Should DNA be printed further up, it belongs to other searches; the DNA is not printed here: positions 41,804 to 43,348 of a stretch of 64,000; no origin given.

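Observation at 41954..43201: Pyrroline-5-carboxylate reductase fused in frame to a complete RNase HI domain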

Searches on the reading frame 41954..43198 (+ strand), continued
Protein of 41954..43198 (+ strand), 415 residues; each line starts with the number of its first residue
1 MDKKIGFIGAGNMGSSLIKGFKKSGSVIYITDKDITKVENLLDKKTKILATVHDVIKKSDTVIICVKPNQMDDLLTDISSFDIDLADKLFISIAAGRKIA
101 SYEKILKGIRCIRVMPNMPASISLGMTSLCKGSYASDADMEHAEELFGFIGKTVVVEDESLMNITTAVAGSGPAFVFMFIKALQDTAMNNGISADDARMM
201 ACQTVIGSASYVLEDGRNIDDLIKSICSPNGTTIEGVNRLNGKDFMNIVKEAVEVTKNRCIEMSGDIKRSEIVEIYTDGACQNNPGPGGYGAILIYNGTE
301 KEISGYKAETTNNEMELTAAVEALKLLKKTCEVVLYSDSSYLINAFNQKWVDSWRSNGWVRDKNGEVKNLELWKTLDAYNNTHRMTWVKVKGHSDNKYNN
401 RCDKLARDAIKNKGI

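Call 40: find_homologous_proteins(query=P0160, max_evalue=1e-10)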
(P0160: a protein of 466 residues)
Query P0160 (466 aa): 4862 proteins with E <= 1e-10 among 8000 candidates; the best 120 are listed.
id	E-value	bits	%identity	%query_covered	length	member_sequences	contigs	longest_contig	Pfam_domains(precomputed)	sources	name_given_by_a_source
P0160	0.0e+0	1041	100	100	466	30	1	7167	PF14748.12,PF00075.31,PF03807.24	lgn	-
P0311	5.9e-230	782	76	100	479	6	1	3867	PF14748.12,PF00075.31,PF03446.22,PF03807.24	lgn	-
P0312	9.4e-143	494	50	99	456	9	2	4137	PF14748.12,PF00075.31,PF03807.24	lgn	-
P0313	1.4e-127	445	46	100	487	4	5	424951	PF14748.12,PF00075.31,PF03446.22,PF03807.24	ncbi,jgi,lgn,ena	-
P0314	1.1e-126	442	47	100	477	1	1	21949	PF14748.12,PF00075.31,PF03446.22,PF03807.24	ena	-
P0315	2.1e-120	421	47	95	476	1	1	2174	PF14748.12,PF00075.31,PF03807.24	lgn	-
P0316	2.2e-75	272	69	37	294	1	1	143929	PF00075.31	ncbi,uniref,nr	ncbi:ribonuclease H family protein [Tessaracoccus caeni]|uniref:ribonuclease H family protein n=1 Ta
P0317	1.4e-74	270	64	41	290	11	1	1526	PF00075.31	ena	-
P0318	4.5e-74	268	66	41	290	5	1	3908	PF00075.31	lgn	-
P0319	5.0e-74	268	63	41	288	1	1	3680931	PF00075.31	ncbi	ncbi:RNase H family protein [Tessaracoccus sp. G1721]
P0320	5.3e-74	268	67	38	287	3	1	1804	PF00075.31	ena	-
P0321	1.1e-73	267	65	41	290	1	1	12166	PF00075.31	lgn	-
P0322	1.2e-73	267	64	41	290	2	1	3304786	PF00075.31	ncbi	ncbi:ribonuclease H family protein [Tessaracoccus sp. Z1128]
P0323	1.4e-73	267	67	39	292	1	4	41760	PF00075.31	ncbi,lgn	-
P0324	2.1e-73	266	64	41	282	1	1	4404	PF00075.31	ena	-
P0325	2.6e-73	266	67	38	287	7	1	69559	PF00075.31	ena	-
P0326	2.7e-73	266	68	38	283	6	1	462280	PF00075.31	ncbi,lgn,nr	ncbi:RNase HI [Tessaracoccus flavus]|nr:RNase HI [Tessaracoccus flavus]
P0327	8.3e-73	264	65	38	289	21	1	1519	PF00075.31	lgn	-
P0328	1.1e-72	264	65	40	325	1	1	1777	PF00075.31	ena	-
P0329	1.2e-72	263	63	41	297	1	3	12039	PF00075.31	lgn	-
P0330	1.6e-72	263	57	49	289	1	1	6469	PF00075.31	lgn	-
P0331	1.6e-72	263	67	40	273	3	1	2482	PF00075.31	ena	-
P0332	2.4e-72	262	65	39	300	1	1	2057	PF00075.31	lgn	-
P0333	2.7e-72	262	64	41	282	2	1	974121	PF00075.31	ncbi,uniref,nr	ncbi:MAG: ribonuclease HI [Tessaracoccus sp.]|uniref:ribonuclease H family protein n=1 Tax=Tessaraco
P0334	3.2e-72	262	75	32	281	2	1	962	PF00075.31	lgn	-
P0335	3.5e-72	262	76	32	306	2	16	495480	PF00075.31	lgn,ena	-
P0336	3.7e-72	262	65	39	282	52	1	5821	PF00075.31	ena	-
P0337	3.9e-72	262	75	32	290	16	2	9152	PF00075.31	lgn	-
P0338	5.4e-72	261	65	39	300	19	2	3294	PF00075.31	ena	-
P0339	6.0e-72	261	68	38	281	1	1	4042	PF00075.31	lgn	-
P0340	6.8e-72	261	75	32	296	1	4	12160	PF00075.31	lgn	-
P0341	8.0e-72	261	77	31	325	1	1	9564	PF00075.31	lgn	-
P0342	9.8e-72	260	65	39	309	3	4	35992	PF00075.31,PF14534.13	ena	-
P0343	1.1e-71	260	63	39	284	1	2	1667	PF00075.31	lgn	-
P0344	1.3e-71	260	67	38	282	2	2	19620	PF00075.31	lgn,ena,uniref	uniref:RNase H family protein n=1 Tax=Tessaracoccus bendigoensis TaxID=72764 RepID=UPI000933455D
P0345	1.7e-71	260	64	41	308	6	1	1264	PF00075.31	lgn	-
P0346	1.7e-71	260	74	32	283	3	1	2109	PF00075.31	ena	-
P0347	1.7e-71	260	67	40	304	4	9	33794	PF00075.31,PF14534.13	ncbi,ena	-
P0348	1.9e-71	259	65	39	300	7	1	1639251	PF00075.31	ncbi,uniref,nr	ncbi:ribonuclease H family protein [Tessaracoccus antarcticus]|uniref:Ribonuclease H n=1 Tax=Tessara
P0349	2.1e-71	259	63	39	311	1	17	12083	PF00075.31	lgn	-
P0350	2.7e-71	259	65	39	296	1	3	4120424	PF00075.31,PF14534.13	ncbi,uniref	ncbi:RNase H family protein [Propionibacteriaceae bacterium Y2011]|uniref:RNase H family protein n=1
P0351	2.7e-71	259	74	34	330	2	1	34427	PF00075.31,PF14534.13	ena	-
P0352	3.8e-71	258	73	35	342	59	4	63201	PF00075.31,PF14534.13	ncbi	ncbi:RNase H family protein, partial [Dietzia cinnamea]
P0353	4.6e-71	258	63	42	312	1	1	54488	PF00075.31,PF14534.13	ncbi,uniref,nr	ncbi:ribonuclease HI family protein [Psychromicrobium xiongbiense]|uniref:ribonuclease HI family pro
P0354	4.7e-71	258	63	42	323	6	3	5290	PF00075.31,PF14534.13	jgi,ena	jgi:ribonuclease HI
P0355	5.6e-71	258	61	41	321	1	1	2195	PF00075.31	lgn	-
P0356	6.4e-71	258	63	39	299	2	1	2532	PF00075.31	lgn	-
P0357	7.2e-71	258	74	32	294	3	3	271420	PF00075.31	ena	-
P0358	7.3e-71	258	78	32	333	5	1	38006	PF00075.31,PF14534.13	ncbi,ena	-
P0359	8.5e-71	257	64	39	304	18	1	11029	PF00075.31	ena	-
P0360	9.6e-71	257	75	31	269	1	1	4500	PF00075.31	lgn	-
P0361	9.7e-71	257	65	39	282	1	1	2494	PF00075.31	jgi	-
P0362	1.0e-70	257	59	45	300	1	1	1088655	PF00075.31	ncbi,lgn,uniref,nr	ncbi:ribonuclease HI family protein [Tessaracoccus rhinocerotis]|uniref:Ribonuclease H n=1 Tax=Tessa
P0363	1.0e-70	257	73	34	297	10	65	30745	PF00075.31,PF14534.13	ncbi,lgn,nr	ncbi:MAG: ribonuclease HI family protein [Acidobacteriota bacterium]|nr:ribonuclease HI family prote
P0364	1.0e-70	257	67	37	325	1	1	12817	PF00075.31,PF14534.13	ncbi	-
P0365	1.1e-70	257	71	37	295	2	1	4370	PF00075.31,PF14534.13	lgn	-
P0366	1.1e-70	257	75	33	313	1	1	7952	PF00075.31,PF14534.13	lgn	-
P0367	1.1e-70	257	68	37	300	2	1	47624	PF00075.31,PF14534.13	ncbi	-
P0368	1.2e-70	257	69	37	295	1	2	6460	PF00075.31,PF14534.13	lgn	-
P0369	1.3e-70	257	63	39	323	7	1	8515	PF00075.31,PF14534.13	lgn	-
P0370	1.3e-70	257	58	44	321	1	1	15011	PF00075.31,PF14534.13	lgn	-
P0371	1.3e-70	257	77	32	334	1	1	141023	PF00075.31,PF14534.13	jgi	jgi:ribonuclease HI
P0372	1.4e-70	257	63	38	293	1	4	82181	PF00075.31,PF14534.13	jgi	jgi:ribonuclease HI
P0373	1.4e-70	257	73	31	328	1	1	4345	PF13673.14,PF00075.31,PF13508.14,PF00583.32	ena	-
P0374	1.5e-70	257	67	39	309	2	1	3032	PF00075.31,PF14534.13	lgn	-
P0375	1.7e-70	256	64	40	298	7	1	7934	PF00075.31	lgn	-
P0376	1.8e-70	256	66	37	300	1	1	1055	PF00075.31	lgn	-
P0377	1.9e-70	256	62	39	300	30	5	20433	PF00075.31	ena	-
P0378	2.0e-70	256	68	37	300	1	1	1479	PF00075.31,PF14534.13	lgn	-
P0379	2.0e-70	256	62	41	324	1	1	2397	PF13673.14,PF00075.31,PF13508.14,PF00583.32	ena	-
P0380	2.3e-70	256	64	39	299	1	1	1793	PF00075.31,PF14534.13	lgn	-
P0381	2.3e-70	256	62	41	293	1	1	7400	PF00075.31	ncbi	-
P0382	2.5e-70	256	66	37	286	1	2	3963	PF00075.31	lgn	-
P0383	2.6e-70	256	74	32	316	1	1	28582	PF00075.31,PF14534.13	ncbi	ncbi:ribonuclease HI family protein [Mariniluteicoccus endophyticus]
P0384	2.9e-70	256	74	34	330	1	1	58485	PF00075.31,PF14534.13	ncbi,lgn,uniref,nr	ncbi:DUF4440 domain-containing protein [Arthrobacter sp. MYb227]|uniref:RNase H family protein n=1 T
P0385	3.2e-70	255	72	35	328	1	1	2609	PF00075.31,PF14534.13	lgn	-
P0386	3.4e-70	255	65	37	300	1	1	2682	PF00075.31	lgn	-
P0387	3.7e-70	255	60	41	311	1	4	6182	PF00075.31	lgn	-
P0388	3.8e-70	255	66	38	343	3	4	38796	PF00075.31,PF14534.13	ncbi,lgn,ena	-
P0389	3.9e-70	255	66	37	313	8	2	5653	PF00075.31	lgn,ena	-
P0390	4.1e-70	255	64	38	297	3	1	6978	PF00075.31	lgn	-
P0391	4.2e-70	255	76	32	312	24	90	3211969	PF00075.31,PF14534.13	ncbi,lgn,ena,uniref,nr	ncbi:ribonuclease HI family protein [Brooklawnia propionicigenes]|uniref:Ribonuclease H n=1 Tax=Broo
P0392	4.5e-70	255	76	32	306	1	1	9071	PF00075.31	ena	-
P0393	5.0e-70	255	63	39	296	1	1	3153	PF00075.31,PF14534.13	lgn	-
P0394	5.5e-70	255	63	41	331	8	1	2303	PF13673.14,PF00075.31,PF13508.14,PF00583.32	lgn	-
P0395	6.1e-70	255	65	39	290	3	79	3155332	PF00075.31,PF14534.13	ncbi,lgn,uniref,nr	ncbi:ribonuclease HI [Renibacterium salmoninarum ATCC 33209]|uniref:ribonuclease H n=1 Tax=Renibacte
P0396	6.4e-70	254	62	41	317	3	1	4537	PF00075.31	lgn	-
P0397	6.7e-70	254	73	31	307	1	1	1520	PF00075.31,PF14534.13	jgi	-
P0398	6.8e-70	254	64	39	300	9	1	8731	PF00075.31,PF14534.13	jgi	-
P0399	6.8e-70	254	63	40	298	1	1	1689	PF00075.31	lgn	-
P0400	7.1e-70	254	73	35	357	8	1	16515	PF00075.31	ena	-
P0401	7.2e-70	254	74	32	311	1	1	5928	PF00075.31,PF14534.13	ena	-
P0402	7.3e-70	254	63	40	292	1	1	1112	PF00075.31,PF14534.13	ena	-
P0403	8.1e-70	254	76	32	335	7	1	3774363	PF00075.31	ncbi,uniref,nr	ncbi:RNase H family protein [Dietzia lutea]|uniref:Ribonuclease H n=2 Tax=Dietzia lutea TaxID=546160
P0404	8.3e-70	254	73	32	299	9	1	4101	PF00075.31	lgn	-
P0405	8.7e-70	254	65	39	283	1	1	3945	PF00075.31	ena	-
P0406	9.0e-70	254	65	39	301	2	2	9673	PF00075.31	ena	-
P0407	9.2e-70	254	53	52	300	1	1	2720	PF00075.31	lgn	-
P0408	9.4e-70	254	74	32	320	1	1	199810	PF00075.31,PF14534.13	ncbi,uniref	ncbi:RNase H family protein [Kocuria nitroreducens]|uniref:RNase H family protein n=1 Tax=Kocuria ni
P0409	9.4e-70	254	61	42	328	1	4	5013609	PF13673.14,PF00075.31,PF13508.14,PF00583.32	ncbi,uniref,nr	ncbi:ribonuclease HI/GNAT superfamily N-acetyltransferase [Nocardioides luteus]|uniref:Ribonuclease 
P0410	9.5e-70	254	64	41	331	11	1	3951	PF00075.31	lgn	-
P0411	9.6e-70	254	65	38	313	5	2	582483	PF00075.31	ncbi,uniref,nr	ncbi:ribonuclease HI family protein [Tessaracoccus massiliensis]|uniref:ribonuclease HI family prote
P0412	1.1e-69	254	65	39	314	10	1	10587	PF00075.31,PF14534.13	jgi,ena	jgi:ribonuclease HI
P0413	1.2e-69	254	74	32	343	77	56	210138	PF00075.31,PF14534.13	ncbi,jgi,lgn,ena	jgi:ribonuclease HI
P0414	1.2e-69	254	72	32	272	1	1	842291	PF00075.31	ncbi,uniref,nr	ncbi:ribonuclease H family protein [Pseudoclavibacter sp. 13-3]|uniref:ribonuclease H family protein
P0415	1.2e-69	254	72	36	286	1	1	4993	PF00075.31,PF14534.13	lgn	-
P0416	1.2e-69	253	74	33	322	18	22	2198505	PF00075.31,PF14534.13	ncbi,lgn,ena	ncbi:MAG: RNase H family protein [Brooklawnia sp.]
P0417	1.3e-69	253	76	32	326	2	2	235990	PF00075.31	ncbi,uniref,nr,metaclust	ncbi:RNase H family protein [Granulicoccus phenolivorans]|uniref:RNase H family protein n=1 Tax=Gran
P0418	1.4e-69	253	75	32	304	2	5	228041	PF00075.31,PF14534.13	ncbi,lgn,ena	-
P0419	1.5e-69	253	68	35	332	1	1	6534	PF00075.31,PF14534.13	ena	-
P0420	1.6e-69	253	74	32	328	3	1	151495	PF00075.31,PF14534.13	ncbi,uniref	ncbi:RNase H family protein [Kocuria arenosa]|uniref:RNase H family protein n=1 Tax=Kocuria arenosa 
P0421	1.6e-69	253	70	35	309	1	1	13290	PF00075.31,PF14534.13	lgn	-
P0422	1.6e-69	253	76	32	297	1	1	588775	PF00075.31,PF14534.13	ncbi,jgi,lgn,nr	ncbi:MAG: DUF4440 domain-containing protein [Arthrobacter sp.]|jgi:ribonuclease HI|nr:DUF4440 domain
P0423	1.6e-69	253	65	39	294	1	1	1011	PF00075.31,PF14534.13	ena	-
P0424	1.6e-69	253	64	39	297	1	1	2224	PF00075.31,PF14534.13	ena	-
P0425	1.7e-69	253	75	33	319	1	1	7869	PF00075.31,PF14534.13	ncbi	-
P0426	1.7e-69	253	73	32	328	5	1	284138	PF00075.31,PF14534.13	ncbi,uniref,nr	ncbi:DUF4440 domain-containing protein [Kocuria rosea subsp. polaris]|uniref:Ribonuclease H n=1 Tax=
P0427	1.8e-69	253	71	35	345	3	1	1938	PF00075.31,PF14534.13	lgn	-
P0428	1.8e-69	253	65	38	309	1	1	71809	PF00075.31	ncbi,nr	ncbi:MAG: DUF4440 domain-containing protein [Propionibacteriaceae bacterium]|nr:DUF4440 domain-conta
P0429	1.8e-69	253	63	38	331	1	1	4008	PF00075.31,PF14534.13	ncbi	-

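Call 41: find_encoding_contigs(protein=P0009, flank=5000, max_places=1)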
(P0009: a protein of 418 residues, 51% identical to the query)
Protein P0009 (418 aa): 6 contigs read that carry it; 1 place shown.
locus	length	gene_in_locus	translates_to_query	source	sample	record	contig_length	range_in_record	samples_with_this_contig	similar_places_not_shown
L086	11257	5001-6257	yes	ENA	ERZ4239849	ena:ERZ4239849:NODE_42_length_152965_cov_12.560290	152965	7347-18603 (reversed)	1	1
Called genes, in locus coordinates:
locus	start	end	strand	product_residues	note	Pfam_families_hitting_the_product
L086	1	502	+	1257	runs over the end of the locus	PF18072:FGAR-AT_linker (weak), PF02769:AIRS_C, PF13507:GATase_5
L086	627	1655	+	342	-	PF01208:URO-D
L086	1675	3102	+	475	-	PF02618:YceG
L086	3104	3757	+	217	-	PF01596:Methyltransf_3, PF01269:Fibrillarin (weak), PF02475:TRM5-TYW2_MTfase, PF13578:Methyltransf_24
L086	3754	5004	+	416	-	PF01136:Peptidase_U32, PF16325:Peptidase_U32_C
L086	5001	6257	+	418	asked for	PF02826:2-Hacid_dh_C (weak), PF03446:NAD_binding_2, PF03807:F420_oxidored, PF14748:P5CR_dimer, PF00075:RNase_H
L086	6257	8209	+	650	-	PF00270:DEAD (faint), PF22527:DEXQc_Suv3, PF00271:Helicase_C, PF12513:SUV3_C (weak)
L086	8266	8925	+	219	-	PF06283:ThuA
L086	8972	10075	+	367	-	PF01408:GFO_IDH_MocA, PF02894:GFO_IDH_MocA_C, PF22725:GFO_IDH_MocA_C3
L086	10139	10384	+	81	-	PF03840:SecG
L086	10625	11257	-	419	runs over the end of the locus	PF05977:MFS_3, PF07690:MFS_1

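Call 42: find_encoding_contigs(protein=P0012, flank=5000, max_places=1)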
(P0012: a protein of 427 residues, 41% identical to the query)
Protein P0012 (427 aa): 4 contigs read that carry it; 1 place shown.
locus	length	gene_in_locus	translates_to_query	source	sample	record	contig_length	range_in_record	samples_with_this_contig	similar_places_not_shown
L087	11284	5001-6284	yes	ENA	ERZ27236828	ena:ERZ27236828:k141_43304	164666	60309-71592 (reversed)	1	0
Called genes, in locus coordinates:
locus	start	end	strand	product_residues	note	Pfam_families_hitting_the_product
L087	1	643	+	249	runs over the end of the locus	PF01555:N6_N4_Mtase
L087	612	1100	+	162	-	-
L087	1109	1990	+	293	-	PF22763:NrS1-1_pol-like_HBD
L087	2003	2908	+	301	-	PF00145:DNA_methylase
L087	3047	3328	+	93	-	-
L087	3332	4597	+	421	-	PF14657:Arm-DNA-bind_4, PF14659:Phage_int_SAM_3 (weak), PF00589:Phage_integrase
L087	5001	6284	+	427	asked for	PF03807:F420_oxidored, PF14748:P5CR_dimer, PF00075:RNase_H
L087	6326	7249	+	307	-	PF09335:VTT_dom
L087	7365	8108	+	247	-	PF01975:SurE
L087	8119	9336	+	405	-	PF00890:FAD_binding_2, PF01134:GIDA, PF01494:FAD_binding_3 (weak), PF03486:HI0933_like, PF12831:FAD_oxidored, PF01266:DAO (weak), PF07992:Pyr_redox_2, PF22780:HI0933_like_1st, +2 more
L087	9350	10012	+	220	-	PF02224:Cytidylate_kin, PF13189:Cytidylate_kin2, PF13238:AAA_18 (weak), PF13207:AAA_17 (weak)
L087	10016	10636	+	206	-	PF01553:Acyltransferase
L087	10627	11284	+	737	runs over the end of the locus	PF02401:LYTB, PF13509:S1_2 (faint), PF00575:S1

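Call 43: find_encoding_contigs(protein=P0022, flank=5000, max_places=1)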
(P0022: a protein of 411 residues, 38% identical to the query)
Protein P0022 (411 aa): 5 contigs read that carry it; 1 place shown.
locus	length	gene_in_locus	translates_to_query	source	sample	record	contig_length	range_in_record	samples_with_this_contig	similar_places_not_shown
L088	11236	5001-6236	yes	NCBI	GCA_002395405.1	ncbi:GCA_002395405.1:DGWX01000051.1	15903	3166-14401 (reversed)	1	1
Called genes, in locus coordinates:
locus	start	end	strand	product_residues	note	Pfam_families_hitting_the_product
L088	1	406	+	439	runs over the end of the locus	PF00919:UPF0004, PF04055:Radical_SAM, PF18693:TRAM_2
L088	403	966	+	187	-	PF01066:CDP-OH_P_transf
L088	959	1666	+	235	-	PF02464:CinA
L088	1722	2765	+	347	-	PF00154:RecA_N, PF06745:ATPase (weak), PF08423:Rad51, PF01637:ATPase_2 (weak), PF27531:MT3502_N (faint), PF21096:RecA_C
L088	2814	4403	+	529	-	PF12072:RNase_Y_N, PF00013:KH_1 (weak), PF01966:HD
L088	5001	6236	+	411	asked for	PF03807:F420_oxidored, PF14748:P5CR_dimer, PF00075:RNase_H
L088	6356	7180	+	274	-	PF01790:LGT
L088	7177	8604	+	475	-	PF17767:NAPRTase_N, PF04095:NAPRTase, PF17956:NAPRTase_C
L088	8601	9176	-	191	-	-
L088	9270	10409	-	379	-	PF00155:Aminotran_1_2, PF00266:Aminotran_5, PF01041:DegT_DnrJ_EryC1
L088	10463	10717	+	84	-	PF11823:Se_S_carrier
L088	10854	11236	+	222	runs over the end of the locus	PF00730:HhH-GPD, PF00633:HHH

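Call 48: find_encoding_contigs(protein=P0326, flank=4000, max_places=1)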
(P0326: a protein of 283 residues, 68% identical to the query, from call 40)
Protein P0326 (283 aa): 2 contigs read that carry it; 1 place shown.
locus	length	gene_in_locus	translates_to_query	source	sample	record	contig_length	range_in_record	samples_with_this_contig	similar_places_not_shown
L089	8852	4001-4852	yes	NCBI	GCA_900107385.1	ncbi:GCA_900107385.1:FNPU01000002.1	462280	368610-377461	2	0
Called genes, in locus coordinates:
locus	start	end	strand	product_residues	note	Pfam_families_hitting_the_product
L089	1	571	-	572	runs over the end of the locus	-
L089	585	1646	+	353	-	PF00962:A_deaminase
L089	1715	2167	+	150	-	PF11070:DUF2871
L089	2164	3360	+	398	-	PF07730:HisKA_3, PF02518:HATPase_c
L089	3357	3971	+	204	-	PF00072:Response_reg, PF08281:Sigma70_r4_2 (weak), PF00196:GerE, PF04545:Sigma70_r4 (weak), PF13384:HTH_23 (weak)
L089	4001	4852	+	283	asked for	PF00075:RNase_H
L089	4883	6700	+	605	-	PF00133:tRNA-synt_1, PF01406:tRNA-synt_1e (faint), PF09334:tRNA-synt_1g, PF19303:Anticodon_3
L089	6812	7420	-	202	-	PF00485:PRK (weak)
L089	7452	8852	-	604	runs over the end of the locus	PF09972:DUF2207, PF20990:DUF2207_C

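Call 49: find_encoding_contigs(protein=P0391, flank=4000, max_places=1)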
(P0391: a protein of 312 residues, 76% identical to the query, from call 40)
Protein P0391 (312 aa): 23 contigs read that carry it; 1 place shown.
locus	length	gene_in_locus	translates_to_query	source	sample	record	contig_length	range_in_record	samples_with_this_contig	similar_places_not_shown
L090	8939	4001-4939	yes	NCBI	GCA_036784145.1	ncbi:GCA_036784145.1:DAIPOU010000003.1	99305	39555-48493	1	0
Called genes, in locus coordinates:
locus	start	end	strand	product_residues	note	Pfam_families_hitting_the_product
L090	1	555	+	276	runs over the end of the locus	PF02608:Bmp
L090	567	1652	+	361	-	PF02608:Bmp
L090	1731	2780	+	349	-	PF04261:Dyp_perox_N, PF20628:Dyp_perox_C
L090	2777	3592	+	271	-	PF04454:Linocin_M18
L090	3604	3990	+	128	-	PF00383:dCMP_cyt_deam_1, PF08211:dCMP_cyt_deam_2 (weak)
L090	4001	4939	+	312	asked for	PF00075:RNase_H, PF14534:DUF4440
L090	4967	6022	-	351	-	-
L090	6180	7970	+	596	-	PF00133:tRNA-synt_1, PF01406:tRNA-synt_1e (faint), PF09334:tRNA-synt_1g, PF19303:Anticodon_3, PF08264:Anticodon_1 (weak)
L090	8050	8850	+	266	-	PF02146:SIR2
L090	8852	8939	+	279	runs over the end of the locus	PF00248:Aldo_ket_red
